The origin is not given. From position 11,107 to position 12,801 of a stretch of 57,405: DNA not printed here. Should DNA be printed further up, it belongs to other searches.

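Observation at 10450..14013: Bacterial operon pairing a corrinoid protein with a non-pyrrolysine MtmB-family methyltransferase, a Pro1 tautomerase and an aminotransferase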

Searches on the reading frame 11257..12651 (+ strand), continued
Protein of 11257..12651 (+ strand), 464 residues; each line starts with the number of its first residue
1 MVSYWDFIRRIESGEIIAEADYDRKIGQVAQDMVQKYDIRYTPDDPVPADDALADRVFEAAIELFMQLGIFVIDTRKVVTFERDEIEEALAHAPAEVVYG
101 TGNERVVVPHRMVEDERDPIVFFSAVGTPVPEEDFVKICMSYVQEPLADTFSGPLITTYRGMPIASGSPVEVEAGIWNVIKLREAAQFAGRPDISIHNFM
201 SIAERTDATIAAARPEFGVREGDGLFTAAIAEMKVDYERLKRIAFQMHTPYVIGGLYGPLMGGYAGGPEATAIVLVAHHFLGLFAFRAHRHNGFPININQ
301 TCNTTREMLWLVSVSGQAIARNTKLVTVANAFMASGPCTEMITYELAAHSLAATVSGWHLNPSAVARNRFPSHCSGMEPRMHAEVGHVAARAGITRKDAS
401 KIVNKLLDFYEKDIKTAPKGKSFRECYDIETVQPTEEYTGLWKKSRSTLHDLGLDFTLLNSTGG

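Call 67: search_protein_families(library=pfam, proteins=[L040:721-2211:-, L056:15614-17134:+, L090:13524-14720:-, L006:11536-12555:+, L006:12530-13489:+, L006:13663-14655:+, L090:12526-13287:-, L090:7765-8934:-, L090:5049-6077:-, L043:10905-12044:+], max_evalue=0.0001)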
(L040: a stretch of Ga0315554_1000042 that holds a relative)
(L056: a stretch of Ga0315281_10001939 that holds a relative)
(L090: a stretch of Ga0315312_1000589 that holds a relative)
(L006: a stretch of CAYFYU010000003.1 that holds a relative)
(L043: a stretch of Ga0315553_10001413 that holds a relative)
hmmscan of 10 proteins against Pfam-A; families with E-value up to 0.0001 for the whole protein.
L040:721-2211:- (496 aa): 24 families
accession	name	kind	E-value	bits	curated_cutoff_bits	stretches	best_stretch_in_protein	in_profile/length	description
PF00005.33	ABC_tran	-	4.8e-57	192.8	25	2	21-172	1-137/137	ABC transporter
PF13191.12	AAA_16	-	3e-11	44.6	32.6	0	28-193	19-159/167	AAA ATPase domain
PF13304.12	AAA_21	-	1.3e-10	42.3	27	0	135-199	229-295/304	AAA domain, putative AbiEii toxin, Type IV TA system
PF13401.12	AAA_22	-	1.3e-10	42.2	27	0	31-186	5-104/130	AAA domain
PF02463.25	SMC_N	-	1.9e-09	37.7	40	1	31-205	24-202/220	RecF/RecN/SMC N terminal domain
PF13481.12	AAA_25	-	7e-09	36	27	0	29-51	31-53/195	AAA domain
PF00004.35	AAA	-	4.2e-08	34.1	21.2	0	34-69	1-35/131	ATPase family associated with various cellular activities (AAA)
PF03193.22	RsgA_GTPase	-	3.9e-07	30.5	30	0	18-53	94-128/174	RsgA GTPase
PF13555.12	AAA_29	-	1.7e-06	28.1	27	0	294-314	18-38/61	P-loop containing region of AAA domain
PF07728.20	AAA_5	-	2.9e-06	27.8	22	0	34-58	2-26/139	AAA domain (dynein-related subfamily)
PF13238.12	AAA_18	-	3.5e-06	27.9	29.4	0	34-51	1-18/128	AAA domain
PF20703.3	nSTAND1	-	4.7e-06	26.9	27.1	0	23-84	25-86/379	Novel STAND NTPase 1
PF05621.17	TniB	-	4.8e-06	26.6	22.4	0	146-200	104-160/189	Bacterial TniB protein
PF01078.27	Mg_chelatase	-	5.8e-06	26.3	20.3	0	33-67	24-58/207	Magnesium chelatase, subunit ChlI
PF20720.3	nSTAND3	-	6.8e-06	26.3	27.2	0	28-51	14-37/155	Novel STAND NTPase 3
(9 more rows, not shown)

L056:15614-17134:+ (506 aa): 28 families (the best 25 are shown)
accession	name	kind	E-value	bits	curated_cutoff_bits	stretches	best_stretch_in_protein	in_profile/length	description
PF00515.34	TPR_1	-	1.3e-55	183.5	27.8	5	361-394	1-34/34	Tetratricopeptide repeat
PF13414.12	TPR_11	-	3.7e-50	167.8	26.8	5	438-477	3-42/42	TPR repeat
PF07719.23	TPR_2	-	1.6e-48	159.3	27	5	429-461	1-33/34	Tetratricopeptide repeat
PF13181.12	TPR_8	-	4e-36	120.5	25.7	2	397-427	3-33/34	Tetratricopeptide repeat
PF13432.12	TPR_16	-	1.4e-34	118.5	32.7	4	263-327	1-65/65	Tetratricopeptide repeat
PF13431.12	TPR_17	-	2.6e-33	111.9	24.4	2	350-382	2-34/34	Tetratricopeptide repeat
PF13424.12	TPR_12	-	2.1e-31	108.4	30.1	1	327-391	3-75/77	Tetratricopeptide repeat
PF13365.12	Trypsin_2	-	1.8e-26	94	27.6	1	81-213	1-144/144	Trypsin-like peptidase domain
PF13176.12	TPR_7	-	2.1e-25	87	27.9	0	363-392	1-30/36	Tetratricopeptide repeat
PF14559.12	TPR_19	-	1.5e-23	83.3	25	2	375-429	5-59/68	Tetratricopeptide repeat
PF13374.12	TPR_10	-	1.1e-19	70.1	27.5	0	365-390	6-31/42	Tetratricopeptide repeat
PF13428.12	TPR_14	-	8.8e-19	66.6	23.5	0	434-470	6-42/44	Tetratricopeptide repeat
PF13174.12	TPR_6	-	3.3e-18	65.4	26.3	0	294-325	1-32/33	Tetratricopeptide repeat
PF12895.13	ANAPC3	-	7.8e-13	49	27.2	1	341-420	3-81/82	Anaphase-promoting complex, cyclosome, subunit 3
PF13371.12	TPR_9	-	1.3e-12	47.9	35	0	338-393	6-61/73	Tetratricopeptide repeat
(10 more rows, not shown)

L090:13524-14720:- (398 aa): 2 families
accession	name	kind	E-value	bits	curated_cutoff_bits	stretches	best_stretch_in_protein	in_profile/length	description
PF00557.29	Peptidase_M24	-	1.3e-53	182.4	23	1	175-381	3-208/208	Metallopeptidase family M24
PF01321.24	Creatinase_N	-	1e-15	58.8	22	1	26-166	3-128/128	Creatinase/Prolidase N-terminal domain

L006:11536-12555:+ (339 aa): 1 family
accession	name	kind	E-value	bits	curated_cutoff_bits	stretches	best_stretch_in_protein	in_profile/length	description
PF01208.23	URO-D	-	2.6e-14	53.5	23.9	1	87-335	89-343/346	Uroporphyrinogen decarboxylase (URO-D)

L006:12530-13489:+ (319 aa): 1 family
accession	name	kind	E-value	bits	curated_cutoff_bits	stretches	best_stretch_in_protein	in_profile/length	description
PF00701.28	DHDPS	-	2.2e-73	247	22.1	1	20-311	2-285/289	Dihydrodipicolinate synthetase family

L006:13663-14655:+ (330 aa): 1 family
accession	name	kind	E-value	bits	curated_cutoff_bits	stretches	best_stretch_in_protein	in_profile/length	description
PF00701.28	DHDPS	-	5.5e-54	183.3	22.1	1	15-326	2-288/289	Dihydrodipicolinate synthetase family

L090:12526-13287:- (253 aa): 3 families
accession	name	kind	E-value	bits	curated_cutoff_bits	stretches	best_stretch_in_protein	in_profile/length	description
PF07883.17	Cupin_2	-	2.7e-19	69.1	27.2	2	181-245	3-66/70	Cupin domain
PF02311.25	AraC_binding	-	1.4e-10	41.5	21.1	0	81-128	26-73/135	AraC-like ligand binding domain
PF05899.18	Cupin_3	-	1.1e-05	25.5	23.5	0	69-114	17-61/74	EutQ-like cupin domain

L090:7765-8934:- (389 aa): 5 families
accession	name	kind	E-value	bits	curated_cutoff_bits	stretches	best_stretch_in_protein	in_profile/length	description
PF00155.27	Aminotran_1_2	-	1.8e-59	202.2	19.7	1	61-381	16-360/361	Aminotransferase class I and II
PF00266.25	Aminotran_5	-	1.9e-08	34.1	21.5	1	90-213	47-176/371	Aminotransferase class-V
PF01053.26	Cys_Met_Meta_PP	-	1.5e-06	27.5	27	1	93-216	59-177/381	Cys/Met metabolism PLP-dependent enzyme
PF01041.23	DegT_DnrJ_EryC1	-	2.8e-05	24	19.8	1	91-213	29-146/360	DegT/DnrJ/EryC1/StrS aminotransferase family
PF04864.19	Alliinase_C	-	7.7e-05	22.2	22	0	104-260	67-213/363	Allinase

L090:5049-6077:- (342 aa): 1 family
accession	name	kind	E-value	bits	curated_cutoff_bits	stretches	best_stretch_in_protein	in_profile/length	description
PF02653.21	BPD_transp_2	-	1.7e-35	122.9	26.8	1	5-312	2-268/269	Branched-chain amino acid transport system / permease component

L043:10905-12044:+ (379 aa): 2 families
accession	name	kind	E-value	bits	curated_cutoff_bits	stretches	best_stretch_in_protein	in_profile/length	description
PF00155.27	Aminotran_1_2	-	1.2e-61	209.4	19.7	1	50-371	6-361/361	Aminotransferase class I and II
PF01053.26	Cys_Met_Meta_PP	-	5.5e-05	22.3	27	1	97-207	68-175/381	Cys/Met metabolism PLP-dependent enzyme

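Call 69: search_protein_families(library=ncbifam, proteins=[L018:9393-10484:+, L013:9422-10516:+, L016:11824-12954:-, L043:10905-12044:+, L090:7765-8934:-, L006:11536-12555:+, L017:10939-12051:+, L018:2521-4050:+], max_evalue=1e-10)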
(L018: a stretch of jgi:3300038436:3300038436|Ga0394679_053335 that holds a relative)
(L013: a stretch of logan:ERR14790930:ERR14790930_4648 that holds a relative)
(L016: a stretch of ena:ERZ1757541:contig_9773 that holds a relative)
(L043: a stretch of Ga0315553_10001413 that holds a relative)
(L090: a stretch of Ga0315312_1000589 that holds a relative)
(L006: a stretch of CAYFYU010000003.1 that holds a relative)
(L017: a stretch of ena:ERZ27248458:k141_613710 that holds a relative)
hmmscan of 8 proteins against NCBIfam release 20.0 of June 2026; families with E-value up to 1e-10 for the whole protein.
L018:9393-10484:+ (363 aa): 58 families (the best 25 are shown)
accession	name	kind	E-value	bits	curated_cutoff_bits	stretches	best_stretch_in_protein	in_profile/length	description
TIGR01141.1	hisC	equivalog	3.1e-103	345.3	276.55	1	8-362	1-349/349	histidinol-phosphate transaminase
NF002878.0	PRK03321.1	subfamily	1.2e-92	310.4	374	1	7-361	5-347/352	histidinol-phosphate transaminase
NF003496.0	PRK05166.1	equivalog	3.4e-92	309.1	540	1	2-362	5-369/373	histidinol-phosphate transaminase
NF006014.0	PRK08153.1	equivalog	7.8e-69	232.3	510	1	18-363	18-364/370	pyridoxal phosphate-dependent aminotransferase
NF006580.0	PRK09105.1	subfamily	7e-63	212.7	444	1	30-362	43-370/375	pyridoxal phosphate-dependent aminotransferase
NF002877.0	PRK03317.1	equivalog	1.6e-59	201.6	409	1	27-362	22-366/374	histidinol-phosphate transaminase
TIGR01140.1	L_thr_O3P_dcar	equivalog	1.5e-58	198.5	290.55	1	22-360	4-331/331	threonine-phosphate decarboxylase CobD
NF051461.1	pyoverd_PtaA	equivalog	2.2e-51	174.7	500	1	24-360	25-357/359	pyoverdine biosynthesis transaminase PtaA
NF002726.0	PRK02610.1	equivalog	2.4e-48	164.9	391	1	62-363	60-369/374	histidinol-phosphate transaminase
NF041364.1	GntC_guanitoxin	equivalog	2.3e-42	145.2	415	1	70-361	39-352/356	guanitoxin biosynthesis PLP-dependent (S)-gamma-hydroxy-L-arginine cyclodehydratase GntC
NF006756.0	PRK09276.1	subfamily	2.9e-38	131.8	507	1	84-362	92-382/387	LL-diaminopimelate aminotransferase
TIGR03540.1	DapC_direct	equivalog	9.4e-37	126.8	593.25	1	84-362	90-380/383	LL-diaminopimelate aminotransferase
NF005915.1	PRK07908.1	equivalog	1.3e-34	120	360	1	36-359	15-331/332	Rv2231c family histidinol phosphate aminotransferase CobC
NF041091.1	asp_aminotase_Arch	equivalog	1.3e-34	119.7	550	1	73-333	69-344/376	aspartate aminotransferase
NF006225.0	PRK08354.1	equivalog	6.7e-34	117.7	288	1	81-362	56-315/318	putative aminotransferase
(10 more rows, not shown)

L013:9422-10516:+ (364 aa): 58 families (the best 25 are shown)
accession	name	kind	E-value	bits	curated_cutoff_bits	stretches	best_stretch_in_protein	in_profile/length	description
TIGR01141.1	hisC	equivalog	2.4e-100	335.8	276.55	1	8-362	1-349/349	histidinol-phosphate transaminase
NF003496.0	PRK05166.1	equivalog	1.7e-95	319.9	540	1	2-363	5-370/373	histidinol-phosphate transaminase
NF002878.0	PRK03321.1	subfamily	1.3e-88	297.1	374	1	7-362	5-348/352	histidinol-phosphate transaminase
NF006014.0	PRK08153.1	equivalog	2.9e-72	243.6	510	1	14-363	14-364/370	pyridoxal phosphate-dependent aminotransferase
NF006580.0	PRK09105.1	subfamily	1.8e-69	234.4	444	1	32-363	45-371/375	pyridoxal phosphate-dependent aminotransferase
TIGR01140.1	L_thr_O3P_dcar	equivalog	3.3e-62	210.5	290.55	1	22-360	4-331/331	threonine-phosphate decarboxylase CobD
NF051461.1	pyoverd_PtaA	equivalog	7.4e-58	196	500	1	30-360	31-357/359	pyoverdine biosynthesis transaminase PtaA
NF002877.0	PRK03317.1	equivalog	2.6e-52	177.8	409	1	36-363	34-367/374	histidinol-phosphate transaminase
NF002726.0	PRK02610.1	equivalog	3e-44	151.5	391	1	64-363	62-369/374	histidinol-phosphate transaminase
NF041364.1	GntC_guanitoxin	equivalog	2.1e-42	145.3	415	1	70-362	39-353/356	guanitoxin biosynthesis PLP-dependent (S)-gamma-hydroxy-L-arginine cyclodehydratase GntC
NF004870.0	PRK06225.1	equivalog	5.8e-37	127.3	351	1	24-334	19-341/380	pyridoxal phosphate-dependent aminotransferase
NF006225.0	PRK08354.1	equivalog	1.7e-36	126.2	288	1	72-362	50-315/318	putative aminotransferase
NF005915.1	PRK07908.1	equivalog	3.9e-35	121.8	360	1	36-359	15-331/332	Rv2231c family histidinol phosphate aminotransferase CobC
NF006756.0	PRK09276.1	subfamily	9.6e-34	116.9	507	1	84-362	92-382/387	LL-diaminopimelate aminotransferase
TIGR03947.1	viomycin_VioD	equivalog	5.8e-33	114.2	390.9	1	71-358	54-351/359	capreomycidine synthase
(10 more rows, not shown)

L016:11824-12954:- (376 aa): 54 families (the best 25 are shown)
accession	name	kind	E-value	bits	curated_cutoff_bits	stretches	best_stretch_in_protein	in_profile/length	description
TIGR01141.1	hisC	equivalog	1.8e-107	359.2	276.55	1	15-365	4-348/349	histidinol-phosphate transaminase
NF003496.0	PRK05166.1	equivalog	9.1e-100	334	540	1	15-367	14-370/373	histidinol-phosphate transaminase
NF002878.0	PRK03321.1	subfamily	8.8e-88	294.4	374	1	15-368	9-350/352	histidinol-phosphate transaminase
NF006014.0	PRK08153.1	equivalog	1.4e-73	247.9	510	1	28-370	24-367/370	pyridoxal phosphate-dependent aminotransferase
TIGR01140.1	L_thr_O3P_dcar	equivalog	5.9e-58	196.5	290.55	1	28-364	6-331/331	threonine-phosphate decarboxylase CobD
NF002877.0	PRK03317.1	equivalog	8.1e-57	192.7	409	1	36-369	30-369/374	histidinol-phosphate transaminase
NF006580.0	PRK09105.1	subfamily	1.1e-56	192.3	444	1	38-368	47-372/375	pyridoxal phosphate-dependent aminotransferase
NF002726.0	PRK02610.1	equivalog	1.9e-54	185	391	1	41-369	32-371/374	histidinol-phosphate transaminase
NF051461.1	pyoverd_PtaA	equivalog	1.5e-52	178.5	500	1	38-363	35-356/359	pyoverdine biosynthesis transaminase PtaA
NF041364.1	GntC_guanitoxin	equivalog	3.2e-42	144.7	415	1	61-365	25-352/356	guanitoxin biosynthesis PLP-dependent (S)-gamma-hydroxy-L-arginine cyclodehydratase GntC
NF006225.0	PRK08354.1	equivalog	8.1e-35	120.7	288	1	75-366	45-315/318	putative aminotransferase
NF005915.1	PRK07908.1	equivalog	3.3e-33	115.4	360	1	41-363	16-331/332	Rv2231c family histidinol phosphate aminotransferase CobC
NF004870.0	PRK06225.1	equivalog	6.7e-33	114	351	1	34-335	25-338/380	pyridoxal phosphate-dependent aminotransferase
NF053748.1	bifunc_CobBC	exception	2.8e-32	112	950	1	37-363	480-796/797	bifunctional hydrogenobyrinic acid a,c-diamide synthase/histidinol phosphate aminotransferase CobBC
NF041091.1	asp_aminotase_Arch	equivalog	3.1e-29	102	550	1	39-353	29-360/376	aspartate aminotransferase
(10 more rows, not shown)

L043:10905-12044:+ (379 aa): 55 families (the best 25 are shown)
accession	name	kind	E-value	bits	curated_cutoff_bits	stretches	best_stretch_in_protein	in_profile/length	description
TIGR01141.1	hisC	equivalog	1.5e-95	320.1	276.55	1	22-373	3-348/349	histidinol-phosphate transaminase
NF003496.0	PRK05166.1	equivalog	2.3e-91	306.4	540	1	14-376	5-371/373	histidinol-phosphate transaminase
NF002878.0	PRK03321.1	subfamily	5.1e-88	295.2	374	1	48-375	25-349/352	histidinol-phosphate transaminase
NF006014.0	PRK08153.1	equivalog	5.6e-68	229.5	510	1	48-378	36-367/370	pyridoxal phosphate-dependent aminotransferase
NF006580.0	PRK09105.1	subfamily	1.1e-66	225.3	444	1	46-376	47-372/375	pyridoxal phosphate-dependent aminotransferase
NF051461.1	pyoverd_PtaA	equivalog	8.6e-56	189.2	500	1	46-370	35-355/359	pyoverdine biosynthesis transaminase PtaA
TIGR01140.1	L_thr_O3P_dcar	equivalog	1e-55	189.2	290.55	1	47-371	19-330/331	threonine-phosphate decarboxylase CobD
NF002877.0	PRK03317.1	equivalog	1.8e-53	181.7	409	1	49-377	35-369/374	histidinol-phosphate transaminase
NF002726.0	PRK02610.1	equivalog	5.1e-52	177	391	1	47-377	30-371/374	histidinol-phosphate transaminase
NF041364.1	GntC_guanitoxin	equivalog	4e-43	147.7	415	1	84-364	41-345/356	guanitoxin biosynthesis PLP-dependent (S)-gamma-hydroxy-L-arginine cyclodehydratase GntC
NF004870.0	PRK06225.1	equivalog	2.4e-34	118.7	351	1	45-346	28-341/380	pyridoxal phosphate-dependent aminotransferase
NF006225.0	PRK08354.1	equivalog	6e-34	117.8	288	1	84-373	50-314/318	putative aminotransferase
NF041091.1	asp_aminotase_Arch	equivalog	1.4e-32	113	550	1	91-363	81-362/376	aspartate aminotransferase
NF006756.0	PRK09276.1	subfamily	6.4e-32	110.9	507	1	89-345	86-353/387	LL-diaminopimelate aminotransferase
TIGR03540.1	DapC_direct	equivalog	9.1e-32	110.4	593.25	1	105-333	99-338/383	LL-diaminopimelate aminotransferase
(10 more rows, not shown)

L090:7765-8934:- (389 aa): 56 families (the best 25 are shown)
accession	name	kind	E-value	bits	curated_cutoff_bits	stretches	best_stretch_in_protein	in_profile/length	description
TIGR01141.1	hisC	equivalog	8.4e-97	324.2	276.55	1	49-384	18-348/349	histidinol-phosphate transaminase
TIGR01140.1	L_thr_O3P_dcar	equivalog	5.8e-68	229.4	290.55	1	56-382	20-330/331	threonine-phosphate decarboxylase CobD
NF003496.0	PRK05166.1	equivalog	7.7e-63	212.5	540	1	33-386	10-370/373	histidinol-phosphate transaminase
NF002878.0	PRK03321.1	subfamily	2.4e-59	200.9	374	1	33-385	5-348/352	histidinol-phosphate transaminase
NF002877.0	PRK03317.1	equivalog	1.3e-57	195.3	409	1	68-386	52-367/374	histidinol-phosphate transaminase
NF002726.0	PRK02610.1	equivalog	8.9e-56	189.4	391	1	30-386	2-369/374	histidinol-phosphate transaminase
NF006014.0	PRK08153.1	equivalog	4.5e-51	173.9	510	1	60-386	42-364/370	pyridoxal phosphate-dependent aminotransferase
NF041364.1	GntC_guanitoxin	equivalog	1.6e-46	158.9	415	1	85-373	37-343/356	guanitoxin biosynthesis PLP-dependent (S)-gamma-hydroxy-L-arginine cyclodehydratase GntC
NF006580.0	PRK09105.1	subfamily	3.7e-42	144.5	444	1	37-386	32-371/375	pyridoxal phosphate-dependent aminotransferase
NF041091.1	asp_aminotase_Arch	equivalog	2.8e-41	141.6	550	1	72-375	49-363/376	aspartate aminotransferase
NF005915.1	PRK07908.1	equivalog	8e-41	140.5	360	1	54-382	15-331/332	Rv2231c family histidinol phosphate aminotransferase CobC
NF051461.1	pyoverd_PtaA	equivalog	1e-40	139.6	500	1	44-381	27-355/359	pyoverdine biosynthesis transaminase PtaA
NF004870.0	PRK06225.1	equivalog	4.9e-39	134.2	351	1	47-386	24-374/380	pyridoxal phosphate-dependent aminotransferase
NF053748.1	bifunc_CobBC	exception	2e-36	125.7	950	1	45-382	474-796/797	bifunctional hydrogenobyrinic acid a,c-diamide synthase/histidinol phosphate aminotransferase CobBC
NF005744.0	PRK07568.1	subfamily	2.1e-34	119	389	1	68-323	47-320/398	pyridoxal phosphate-dependent aminotransferase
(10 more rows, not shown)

L006:11536-12555:+ (339 aa): 0 families

L017:10939-12051:+ (370 aa): 5 families
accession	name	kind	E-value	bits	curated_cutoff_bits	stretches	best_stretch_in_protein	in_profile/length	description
NF040650.1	sulfolac_dhydr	equivalog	1.2e-80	271.3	500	1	8-362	3-335/339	L-sulfolactate dehydrogenase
NF011599.0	PRK15025.1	equivalog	1.6e-56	192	356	1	7-349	2-327/349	ureidoglycolate dehydrogenase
TIGR03175.1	AllD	equivalog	5.3e-53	180.3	496.2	1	7-349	2-327/349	ureidoglycolate dehydrogenase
NF007504.0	PRK10098.1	equivalog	4.2e-52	177.1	336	1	4-362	3-346/360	malate/lactate/ureidoglycolate dehydrogenase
NF009750.0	PRK13260.1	equivalog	7.3e-45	153.5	316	1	7-355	2-331/332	3-dehydro-L-gulonate 2-dehydrogenase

L018:2521-4050:+ (509 aa): 8 families
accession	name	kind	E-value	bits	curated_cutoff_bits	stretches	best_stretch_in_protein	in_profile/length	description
NF006871.0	PRK09367.1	subfamily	3.1e-207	689.2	524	1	2-502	2-502/505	histidine ammonia-lyase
TIGR01225.1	hutH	equivalog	4.8e-204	678.5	539.15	1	4-503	1-500/506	histidine ammonia-lyase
TIGR03832.1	Tyr_2_3_mutase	equivalog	1.4e-132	442.8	501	2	6-270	1-266/507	tyrosine 2,3-aminomutase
TIGR04475.1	Phe_D_beta_mut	equivalog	3.8e-120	401.9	800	1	7-490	6-507/510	phenylalanine aminomutase (D-beta-phenylalanine forming)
NF053541.1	FlxA_rubin_TAL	equivalog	3e-104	349.3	700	1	12-492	2-496/498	flexirubin biosynthesis tyrosine ammonia-lyase FlxA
NF041222.1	BagA_FevW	exception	2.5e-81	273.9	1000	1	6-498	3-520/529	bagremycin/ferroverdin biosynthesis tyrosine ammonia-lyase BagA/FevW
TIGR01226.1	phe_am_lyase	equivalog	1.1e-80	271.9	519.15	1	3-449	32-498/680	phenylalanine ammonia-lyase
TIGR04473.1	taxol_Phe_23mut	exception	5e-52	177.1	1250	1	33-448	59-493/687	phenylalanine aminomutase (L-beta-phenylalanine forming)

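Call 73: search_solved_structures(query=L018:5908-6957:-, max_evalue=1e-15)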
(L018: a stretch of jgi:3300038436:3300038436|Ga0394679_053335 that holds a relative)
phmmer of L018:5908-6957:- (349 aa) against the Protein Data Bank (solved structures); distinct sequences matched with E-value up to 1e-15: 80 (the best 60 are shown).
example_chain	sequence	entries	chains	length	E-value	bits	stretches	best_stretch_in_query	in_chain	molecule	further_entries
4pdh_A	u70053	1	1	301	5.3e-62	213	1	49-306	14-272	TRAP dicarboxylate transporter, DctP subunit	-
4p9k_A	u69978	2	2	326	1.7e-61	211.3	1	49-304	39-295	TRAP dicarboxylate transporter, DctP subunit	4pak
4n8g_A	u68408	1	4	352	1.8e-56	194.8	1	14-346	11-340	TRAP dicarboxylate transporter, DctP subunit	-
4pdd_A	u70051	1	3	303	1.2e-55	192.1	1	41-304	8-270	TRAP dicarboxylate transporter, DctP subunit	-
4nq8_A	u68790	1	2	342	9.6e-55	189.1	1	30-302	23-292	Putative periplasmic substrate-binding transport protein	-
4ngu_A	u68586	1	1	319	1.4e-54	188.6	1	29-344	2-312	TRAP dicarboxylate transporter, DctP subunit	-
4xeq_A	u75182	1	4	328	6.4e-52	179.8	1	56-315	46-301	TRAP dicarboxylate transporter, DctP subunit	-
8t9t_A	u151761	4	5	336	2.1e-50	174.9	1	29-300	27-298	Isethionate-binding periplasmic protein DctP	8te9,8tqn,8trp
2xxk_A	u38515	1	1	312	2.1e-48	168.3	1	48-328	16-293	SIALIC ACID-BINDING PERIPLASMIC PROTEIN SIAP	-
3b50_A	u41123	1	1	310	3.2e-48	167.6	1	48-330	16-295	Sialic acid-binding periplasmic protein siaP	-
2wyk_A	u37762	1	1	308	3.6e-48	167.5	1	48-328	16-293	SIALIC ACID-BINDING PERIPLASMIC PROTEIN SIAP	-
2v4c_A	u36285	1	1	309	3.6e-48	167.5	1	48-328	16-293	SIALIC ACID-BINDING PERIPLASMIC PROTEIN SIAP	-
2xwv_A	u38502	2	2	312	3.7e-48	167.4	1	48-328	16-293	SIALIC ACID-BINDING PERIPLASMIC PROTEIN SIAP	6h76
2cex_A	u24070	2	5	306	3.7e-48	167.4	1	48-328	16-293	PROTEIN HI0146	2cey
2wx9_A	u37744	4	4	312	4.2e-48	167.3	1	49-328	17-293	SIALIC ACID-BINDING PERIPLASMIC PROTEIN SIAP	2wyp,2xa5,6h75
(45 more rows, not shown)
